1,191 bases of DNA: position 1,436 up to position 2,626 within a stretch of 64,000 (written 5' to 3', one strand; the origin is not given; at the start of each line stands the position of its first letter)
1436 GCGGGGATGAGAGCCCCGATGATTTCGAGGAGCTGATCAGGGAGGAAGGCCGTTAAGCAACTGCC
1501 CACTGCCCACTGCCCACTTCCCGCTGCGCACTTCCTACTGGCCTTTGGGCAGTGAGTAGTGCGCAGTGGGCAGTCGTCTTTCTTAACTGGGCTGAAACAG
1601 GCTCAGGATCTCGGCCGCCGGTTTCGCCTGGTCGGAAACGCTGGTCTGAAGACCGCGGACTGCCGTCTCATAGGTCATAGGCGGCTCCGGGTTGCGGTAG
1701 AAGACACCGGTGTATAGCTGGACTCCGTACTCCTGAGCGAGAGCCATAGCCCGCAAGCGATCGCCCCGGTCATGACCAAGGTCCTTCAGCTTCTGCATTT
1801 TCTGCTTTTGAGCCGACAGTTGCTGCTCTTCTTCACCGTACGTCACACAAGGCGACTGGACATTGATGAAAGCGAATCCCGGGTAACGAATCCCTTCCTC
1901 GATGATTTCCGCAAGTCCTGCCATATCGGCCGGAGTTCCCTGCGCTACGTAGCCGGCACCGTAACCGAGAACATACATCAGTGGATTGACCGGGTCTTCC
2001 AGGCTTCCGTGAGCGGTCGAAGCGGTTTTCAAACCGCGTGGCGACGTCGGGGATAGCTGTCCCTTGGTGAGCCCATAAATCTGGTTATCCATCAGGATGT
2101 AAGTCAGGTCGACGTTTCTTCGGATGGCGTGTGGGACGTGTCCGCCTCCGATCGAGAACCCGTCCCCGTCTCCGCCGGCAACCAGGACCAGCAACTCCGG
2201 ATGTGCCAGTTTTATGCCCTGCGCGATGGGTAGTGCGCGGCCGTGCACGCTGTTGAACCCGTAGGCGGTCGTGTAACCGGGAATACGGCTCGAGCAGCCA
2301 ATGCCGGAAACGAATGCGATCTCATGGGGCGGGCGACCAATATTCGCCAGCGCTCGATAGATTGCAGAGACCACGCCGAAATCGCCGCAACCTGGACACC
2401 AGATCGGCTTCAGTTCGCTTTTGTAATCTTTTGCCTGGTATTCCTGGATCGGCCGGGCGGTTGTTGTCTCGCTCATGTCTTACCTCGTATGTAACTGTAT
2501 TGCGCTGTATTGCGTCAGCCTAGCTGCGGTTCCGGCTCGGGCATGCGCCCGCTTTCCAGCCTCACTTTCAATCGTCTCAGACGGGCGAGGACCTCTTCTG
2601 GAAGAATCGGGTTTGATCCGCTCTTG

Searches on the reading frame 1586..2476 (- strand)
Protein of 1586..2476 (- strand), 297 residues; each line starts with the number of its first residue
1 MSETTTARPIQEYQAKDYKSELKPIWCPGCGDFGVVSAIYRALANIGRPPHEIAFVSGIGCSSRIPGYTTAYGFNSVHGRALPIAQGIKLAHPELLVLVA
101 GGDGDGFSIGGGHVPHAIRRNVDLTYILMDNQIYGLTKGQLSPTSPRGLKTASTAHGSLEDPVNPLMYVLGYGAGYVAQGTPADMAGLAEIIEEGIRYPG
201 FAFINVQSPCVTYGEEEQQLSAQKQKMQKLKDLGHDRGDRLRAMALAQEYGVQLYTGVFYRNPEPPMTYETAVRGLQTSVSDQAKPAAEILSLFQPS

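Call 39: find_encoding_contigs(protein=window:1586-2476:-, flank=10000, max_places=6)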
Protein window:1586-2476:- (297 aa): 3 contigs read that carry it; 3 places shown.
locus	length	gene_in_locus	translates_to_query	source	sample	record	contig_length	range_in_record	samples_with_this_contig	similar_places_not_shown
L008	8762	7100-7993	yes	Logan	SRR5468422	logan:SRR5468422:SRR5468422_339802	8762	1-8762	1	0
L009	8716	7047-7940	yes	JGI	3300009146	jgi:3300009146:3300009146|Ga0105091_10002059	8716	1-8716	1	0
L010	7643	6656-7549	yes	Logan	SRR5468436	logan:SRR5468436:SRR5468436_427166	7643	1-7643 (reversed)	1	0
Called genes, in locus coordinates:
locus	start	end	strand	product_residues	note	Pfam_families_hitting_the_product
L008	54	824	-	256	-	PF00106:adh_short, PF08659:KR, PF13561:adh_short_C2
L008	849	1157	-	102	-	-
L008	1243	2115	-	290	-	PF01634:HisG, PF08029:HisG_C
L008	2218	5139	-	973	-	PF00933:Glyco_hydro_3, PF01915:Glyco_hydro_3_C, PF07691:PA14, PF14310:Fn3-like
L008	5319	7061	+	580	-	PF01558:POR, PF01855:POR_N, PF17147:PFOR_II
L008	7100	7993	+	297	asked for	PF02775:TPP_enzyme_C, PF12367:PFO_beta_C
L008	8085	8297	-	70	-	-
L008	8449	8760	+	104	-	?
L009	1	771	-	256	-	PF00106:adh_short, PF08659:KR, PF13561:adh_short_C2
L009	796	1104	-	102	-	-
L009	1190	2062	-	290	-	PF01634:HisG, PF08029:HisG_C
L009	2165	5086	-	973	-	PF00933:Glyco_hydro_3, PF01915:Glyco_hydro_3_C, PF07691:PA14, PF14310:Fn3-like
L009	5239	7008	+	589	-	PF01558:POR, PF01855:POR_N, PF17147:PFOR_II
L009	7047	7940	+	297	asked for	PF02775:TPP_enzyme_C, PF12367:PFO_beta_C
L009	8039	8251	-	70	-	-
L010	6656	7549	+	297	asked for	PF02775:TPP_enzyme_C, PF12367:PFO_beta_C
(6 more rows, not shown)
